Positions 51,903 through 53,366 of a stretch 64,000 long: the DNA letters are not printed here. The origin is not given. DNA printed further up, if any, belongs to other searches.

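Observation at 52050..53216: eRF1/Pelota-like gene inserted between the large and small subunit genes of a B12-dependent acyl-CoA mutase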

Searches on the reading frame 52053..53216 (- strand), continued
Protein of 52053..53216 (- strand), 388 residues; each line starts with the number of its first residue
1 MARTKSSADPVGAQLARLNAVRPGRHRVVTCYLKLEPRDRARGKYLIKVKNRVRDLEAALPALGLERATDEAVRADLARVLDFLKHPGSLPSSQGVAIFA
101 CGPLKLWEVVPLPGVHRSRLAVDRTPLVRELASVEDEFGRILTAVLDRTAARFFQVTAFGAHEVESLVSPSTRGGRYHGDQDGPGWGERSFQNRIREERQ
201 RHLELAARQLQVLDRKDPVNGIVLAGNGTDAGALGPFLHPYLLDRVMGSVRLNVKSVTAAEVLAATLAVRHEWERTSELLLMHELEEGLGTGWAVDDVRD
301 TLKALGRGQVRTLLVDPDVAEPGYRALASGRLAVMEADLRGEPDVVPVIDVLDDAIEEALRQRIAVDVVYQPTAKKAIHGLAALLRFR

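Call 15: find_related_loci(query=A1, collection=genome_contigs, flank=8000)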
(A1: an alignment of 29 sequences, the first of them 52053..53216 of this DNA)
Query A1 (388 aa) in genome_contigs; peptide patterns used: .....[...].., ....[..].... (x = any residue, [..] = any of these).
600 stretches matched a pattern (row limit reached: there are more); 177 encode a relative of the query (tblastn E <= 1e-3); the best 80 are kept; 80 distinct loci.
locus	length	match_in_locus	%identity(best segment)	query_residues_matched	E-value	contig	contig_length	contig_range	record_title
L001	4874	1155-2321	83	1-388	0e+0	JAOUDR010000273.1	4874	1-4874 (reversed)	MAG: Gemmatimonadota bacterium isolate 4_1_Jan_SF_Bin35 4_1_Jan_SF_Bin35_scaffold_9174_c1, whole genome shotgun sequence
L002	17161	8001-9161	80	2-388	0e+0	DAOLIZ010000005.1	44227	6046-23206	MAG TPA_asm: Gemmatimonadales bacterium isolate AMR_MDS_0297 NODE_63_length_44227_cov_60.207869, whole genome shotgun se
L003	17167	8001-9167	78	1-388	0e+0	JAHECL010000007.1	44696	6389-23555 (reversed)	MAG: Gemmatimonadetes bacterium isolate Ww169 NODE_1253_length_44696_cov_3.303219, whole genome shotgun sequence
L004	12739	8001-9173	78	1-388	0e+0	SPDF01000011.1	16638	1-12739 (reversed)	MAG: Gemmatimonadales bacterium isolate das_tool.metabat2.96 k141_2987263, whole genome shotgun sequence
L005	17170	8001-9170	80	1-388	0e+0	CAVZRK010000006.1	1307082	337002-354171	MAG: uncultured Gemmatimonadales bacterium isolate MFD00905.bin.2.225 genome assembly, contig: contig_6228, whole genome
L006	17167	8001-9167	76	1-388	1e-172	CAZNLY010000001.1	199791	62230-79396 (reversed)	MAG TPA_asm: uncultured Gemmatimonadaceae bacterium isolate binchicken_co118_95 genome assembly, contig: NODE_21_length_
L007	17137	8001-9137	63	10-388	6e-154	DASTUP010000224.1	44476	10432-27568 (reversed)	MAG TPA_asm: Gemmatimonadales bacterium isolate SMAG_U2335 k141_926751, whole genome shotgun sequence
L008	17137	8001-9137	63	10-388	1e-153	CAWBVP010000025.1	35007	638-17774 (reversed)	MAG: uncultured Gemmatimonadales bacterium isolate MFD07737.bin.2.36 genome assembly, contig: contig_33031, whole genome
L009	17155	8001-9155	62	4-388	2e-153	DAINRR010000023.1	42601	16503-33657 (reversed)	MAG TPA_asm: Gemmatimonadales bacterium isolate CTOTU27645 NODE_185_length_42601_cov_8.719903, whole genome shotgun sequ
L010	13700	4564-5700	62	10-388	1e-151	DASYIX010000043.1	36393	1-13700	MAG TPA_asm: Gemmatimonadales bacterium isolate SMAG_U4280 k141_3195629, whole genome shotgun sequence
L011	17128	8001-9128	63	14-388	9e-152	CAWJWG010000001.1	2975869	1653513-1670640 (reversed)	MAG: uncultured Gemmatimonadales bacterium isolate MFD01275.bin.1.56 genome assembly, contig: contig_2047, whole genome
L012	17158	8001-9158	61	3-388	1e-151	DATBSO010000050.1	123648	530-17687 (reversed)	MAG TPA_asm: Gemmatimonadales bacterium isolate SMAG_U4159 k141_901798, whole genome shotgun sequence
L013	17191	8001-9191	61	2-388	1e-150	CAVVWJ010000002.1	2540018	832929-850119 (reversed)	MAG: uncultured Gemmatimonadales bacterium isolate MFD07737.bin.1.47 genome assembly, contig: contig_38, whole genome sh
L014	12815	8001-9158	63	3-388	2e-150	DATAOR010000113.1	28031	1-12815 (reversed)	MAG TPA_asm: Gemmatimonadales bacterium isolate SMAG_U7050 k141_7158274, whole genome shotgun sequence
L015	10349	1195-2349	60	4-388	5e-150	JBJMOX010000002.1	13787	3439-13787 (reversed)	MAG: Gemmatimonadales bacterium isolate H1_18_all_fractions_conc_3_68_14 k255_22463, whole genome shotgun sequence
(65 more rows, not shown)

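Call 20: predict_structure(alignment_id=A1)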
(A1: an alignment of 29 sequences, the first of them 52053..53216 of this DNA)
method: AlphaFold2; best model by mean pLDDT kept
length: 388 residues; sequences in the alignment: 29
mean_pLDDT: 71.3   pTM: 0.54
mean pLDDT of the five models: 71.3, 69.8, 63.5, 59.3, 58.3
residues with pLDDT >= 90: 68; 70-90: 171; 50-70: 66; < 50: 83
segments of 3 or more residues with pLDDT < 50: 1-8, 291-297, 304-322, 347-388
pLDDT, mean of each block of 10 residues (from residue 1): 36 77 85 82 86 85 85 94 85 86 91 75 74 59 90 86 86 52 56 78 91 87 86 85 89 89 87 75 59 45 46 40 58 63 63 44 38 44 34
secondary structure, 60 per line:
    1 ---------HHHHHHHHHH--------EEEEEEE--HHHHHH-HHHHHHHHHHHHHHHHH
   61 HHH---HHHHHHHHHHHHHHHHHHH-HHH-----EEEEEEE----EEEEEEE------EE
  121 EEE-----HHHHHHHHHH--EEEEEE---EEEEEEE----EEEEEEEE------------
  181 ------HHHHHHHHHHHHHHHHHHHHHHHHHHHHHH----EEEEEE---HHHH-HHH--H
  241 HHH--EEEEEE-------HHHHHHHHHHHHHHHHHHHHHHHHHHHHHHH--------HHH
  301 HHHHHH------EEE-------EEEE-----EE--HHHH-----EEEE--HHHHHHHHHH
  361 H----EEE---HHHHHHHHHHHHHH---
elements in order: H10-19 E28-34 H37-42 H44-63 H67-85 E95-101 E106-112 E119-123 H129-138 E141-146 E150-156 E161-168 H187-216 E221-226 H230-233 H240-243 E246-251 H259-289 H298-306 E313-315 E323-326 H336-339 E345-348 H351-361 E366-368 H372-385

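Call 21: search_protein_representatives(alignment_id=A1)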
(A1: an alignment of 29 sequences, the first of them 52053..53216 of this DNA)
Query: 29 sequences, 391 profile positions. Proteins with E-value up to 0.001 (for the whole library): 2977; up to 1e-10: 1561; up to 1e-30: 281. The best 150 are listed.
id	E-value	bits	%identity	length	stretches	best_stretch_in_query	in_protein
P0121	1.5e-179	613.4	-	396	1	7-391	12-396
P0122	3.4e-151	520.1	-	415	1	10-391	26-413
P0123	5.5e-133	460.1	-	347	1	5-323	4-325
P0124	2.1e-128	445.0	-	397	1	16-391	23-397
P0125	1.7e-125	435.5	-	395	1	6-391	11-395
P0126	2.3e-125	435.0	-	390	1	15-390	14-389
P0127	4.9e-124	430.7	-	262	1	131-391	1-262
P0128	6.4e-120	417.1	-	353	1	7-289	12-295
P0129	4.8e-119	414.2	-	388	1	9-391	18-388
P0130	1.2e-118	412.9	-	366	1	27-391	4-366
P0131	1.5e-117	409.3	-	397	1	11-391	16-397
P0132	4.5e-117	407.7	-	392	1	17-391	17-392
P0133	4.6e-116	404.4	-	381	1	20-391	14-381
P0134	6.8e-115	400.6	-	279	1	25-258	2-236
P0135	1.0e-112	393.4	-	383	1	16-391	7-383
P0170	6.3e-74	265.7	-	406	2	188-390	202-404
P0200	5.8e-52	193.4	-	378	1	16-391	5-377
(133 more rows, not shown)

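Call 24: fold_search(model_id=the predicted structure, library=pdb)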
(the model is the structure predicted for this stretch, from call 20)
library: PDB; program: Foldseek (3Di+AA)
matches with E <= 10: 854; with E <= 0.001: 39
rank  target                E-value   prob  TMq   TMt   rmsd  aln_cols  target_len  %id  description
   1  8v9l_z                4.4e-17  1.00  0.51  0.53  10.0       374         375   20  Cryo-EM structure of the Mycobacterium smegmatis 70S ribosome in complex with hibernation factor Msmeg1130 (Balon) and (released 2024-02-07)
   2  8v9j_z                1.1e-16  1.00  0.51  0.54   9.7       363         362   21  Cryo-EM structure of the Mycobacterium smegmatis 70S ribosome in complex with hibernation factor Msmeg1130 (Balon) (St (released 2024-02-07)
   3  4af1                  2.7e-14  1.00  0.34  0.33  15.9       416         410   18  Archeal Release Factor aRF1 (released 2013-03-20)
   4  9i2d_CR               2.0e-13  1.00  0.37  0.35  14.6       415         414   15  NMT1-NAC bound human RNC with 10 amino acid ARF1-linker (released 2026-02-04)
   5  3agk                  1.6e-11  1.00  0.26  0.29  18.4       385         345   17  Crystal structure of archaeal translation termination factor, aRF1 (released 2010-11-03)
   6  6p5n_Aq               2.6e-11  1.00  0.36  0.34  14.8       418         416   16  Structure of a mammalian 80S ribosome in complex with a single translocated Israeli Acute Paralysis Virus IRES and eR (released 2019-09-25)
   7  8rdw_B                2.7e-11  1.00  0.45  0.47  13.0       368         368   15  Cryo-EM structure of P. urativorans 70S ribosome in complex with hibernation factor Balon and EF-Tu(GDP) (structure 3) (released 2024-02-21)
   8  8rd8_B                3.5e-11  1.00  0.47  0.49  11.6       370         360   15  Cryo-EM structure of P. urativorans 70S ribosome in complex with hibernation factors Balon and RaiA (structure 1). (released 2024-02-21)
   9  3vmf_B                4.6e-11  1.00  0.27  0.30  16.9       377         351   18  Archaeal protein (released 2012-07-25)
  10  5lzv_ii               4.9e-11  1.00  0.36  0.34  14.3       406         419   14  Structure of the mammalian ribosomal termination complex with accommodated eRF1(AAQ) and ABCE1. (released 2016-11-30)
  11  5lzu_ii               4.9e-11  1.00  0.35  0.33  14.9       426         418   14  Structure of the mammalian ribosomal termination complex with accommodated eRF1 (released 2016-11-30)
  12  6xa1_j                5.5e-11  1.00  0.37  0.38  13.3       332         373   17  Structure of a drug-like compound stalled human translation termination complex (released 2020-10-07)
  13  8ip8_bl               5.9e-11  1.00  0.34  0.31  14.1       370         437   14  Wheat 80S ribosome stalled on AUG-Stop boron dependently (released 2024-02-21)
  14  4d5n_A                6.2e-11  1.00  0.34  0.31  15.0       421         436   15  Cryo-EM structures of ribosomal 80S complexes with termination factors and cricket paralysis virus IRES reveal the IRE (released 2015-02-04)
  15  8v9k_z                8.8e-11  1.00  0.41  0.43  11.3       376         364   18  Cryo-EM structure of the Mycobacterium smegmatis 70S ribosome in complex with hibernation factor Rv2629 (Balon) (Struc (released 2024-02-07)
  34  2hst_MODEL_1_A        8.3e-05  1.00  0.26  0.65   4.5       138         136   19  Solution structure of the middle domain of human eukaryotic translation termination factor eRF1 (released 2007-06-26)
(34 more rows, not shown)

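Call 27: search_solved_structures(query=A1, max_evalue=1, show_alignments=3)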
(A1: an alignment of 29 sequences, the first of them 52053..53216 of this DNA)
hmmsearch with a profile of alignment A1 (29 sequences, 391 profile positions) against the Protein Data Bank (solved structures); distinct sequences matched with E-value up to 1: 6.
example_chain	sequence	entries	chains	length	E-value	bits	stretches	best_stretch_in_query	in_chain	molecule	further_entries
4af1_A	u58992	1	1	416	0.00054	22.2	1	71-323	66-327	PEPTIDE CHAIN RELEASE FACTOR SUBUNIT 1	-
3e20_C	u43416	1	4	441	0.0011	21.3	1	168-328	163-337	Eukaryotic peptide chain release factor subunit 1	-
3agk_A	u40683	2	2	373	0.041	16.1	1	207-321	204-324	Peptide chain release factor subunit 1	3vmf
8ip8_bl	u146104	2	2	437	0.043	16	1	271-349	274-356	eukaryotic release factor 1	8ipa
1j5t_A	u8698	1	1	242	0.61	12.2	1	54-115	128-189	INDOLE-3-GLYCEROL PHOSPHATE SYNTHASE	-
1i4n_A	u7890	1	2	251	0.66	12.1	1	54-115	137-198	INDOLE-3-GLYCEROL PHOSPHATE SYNTHASE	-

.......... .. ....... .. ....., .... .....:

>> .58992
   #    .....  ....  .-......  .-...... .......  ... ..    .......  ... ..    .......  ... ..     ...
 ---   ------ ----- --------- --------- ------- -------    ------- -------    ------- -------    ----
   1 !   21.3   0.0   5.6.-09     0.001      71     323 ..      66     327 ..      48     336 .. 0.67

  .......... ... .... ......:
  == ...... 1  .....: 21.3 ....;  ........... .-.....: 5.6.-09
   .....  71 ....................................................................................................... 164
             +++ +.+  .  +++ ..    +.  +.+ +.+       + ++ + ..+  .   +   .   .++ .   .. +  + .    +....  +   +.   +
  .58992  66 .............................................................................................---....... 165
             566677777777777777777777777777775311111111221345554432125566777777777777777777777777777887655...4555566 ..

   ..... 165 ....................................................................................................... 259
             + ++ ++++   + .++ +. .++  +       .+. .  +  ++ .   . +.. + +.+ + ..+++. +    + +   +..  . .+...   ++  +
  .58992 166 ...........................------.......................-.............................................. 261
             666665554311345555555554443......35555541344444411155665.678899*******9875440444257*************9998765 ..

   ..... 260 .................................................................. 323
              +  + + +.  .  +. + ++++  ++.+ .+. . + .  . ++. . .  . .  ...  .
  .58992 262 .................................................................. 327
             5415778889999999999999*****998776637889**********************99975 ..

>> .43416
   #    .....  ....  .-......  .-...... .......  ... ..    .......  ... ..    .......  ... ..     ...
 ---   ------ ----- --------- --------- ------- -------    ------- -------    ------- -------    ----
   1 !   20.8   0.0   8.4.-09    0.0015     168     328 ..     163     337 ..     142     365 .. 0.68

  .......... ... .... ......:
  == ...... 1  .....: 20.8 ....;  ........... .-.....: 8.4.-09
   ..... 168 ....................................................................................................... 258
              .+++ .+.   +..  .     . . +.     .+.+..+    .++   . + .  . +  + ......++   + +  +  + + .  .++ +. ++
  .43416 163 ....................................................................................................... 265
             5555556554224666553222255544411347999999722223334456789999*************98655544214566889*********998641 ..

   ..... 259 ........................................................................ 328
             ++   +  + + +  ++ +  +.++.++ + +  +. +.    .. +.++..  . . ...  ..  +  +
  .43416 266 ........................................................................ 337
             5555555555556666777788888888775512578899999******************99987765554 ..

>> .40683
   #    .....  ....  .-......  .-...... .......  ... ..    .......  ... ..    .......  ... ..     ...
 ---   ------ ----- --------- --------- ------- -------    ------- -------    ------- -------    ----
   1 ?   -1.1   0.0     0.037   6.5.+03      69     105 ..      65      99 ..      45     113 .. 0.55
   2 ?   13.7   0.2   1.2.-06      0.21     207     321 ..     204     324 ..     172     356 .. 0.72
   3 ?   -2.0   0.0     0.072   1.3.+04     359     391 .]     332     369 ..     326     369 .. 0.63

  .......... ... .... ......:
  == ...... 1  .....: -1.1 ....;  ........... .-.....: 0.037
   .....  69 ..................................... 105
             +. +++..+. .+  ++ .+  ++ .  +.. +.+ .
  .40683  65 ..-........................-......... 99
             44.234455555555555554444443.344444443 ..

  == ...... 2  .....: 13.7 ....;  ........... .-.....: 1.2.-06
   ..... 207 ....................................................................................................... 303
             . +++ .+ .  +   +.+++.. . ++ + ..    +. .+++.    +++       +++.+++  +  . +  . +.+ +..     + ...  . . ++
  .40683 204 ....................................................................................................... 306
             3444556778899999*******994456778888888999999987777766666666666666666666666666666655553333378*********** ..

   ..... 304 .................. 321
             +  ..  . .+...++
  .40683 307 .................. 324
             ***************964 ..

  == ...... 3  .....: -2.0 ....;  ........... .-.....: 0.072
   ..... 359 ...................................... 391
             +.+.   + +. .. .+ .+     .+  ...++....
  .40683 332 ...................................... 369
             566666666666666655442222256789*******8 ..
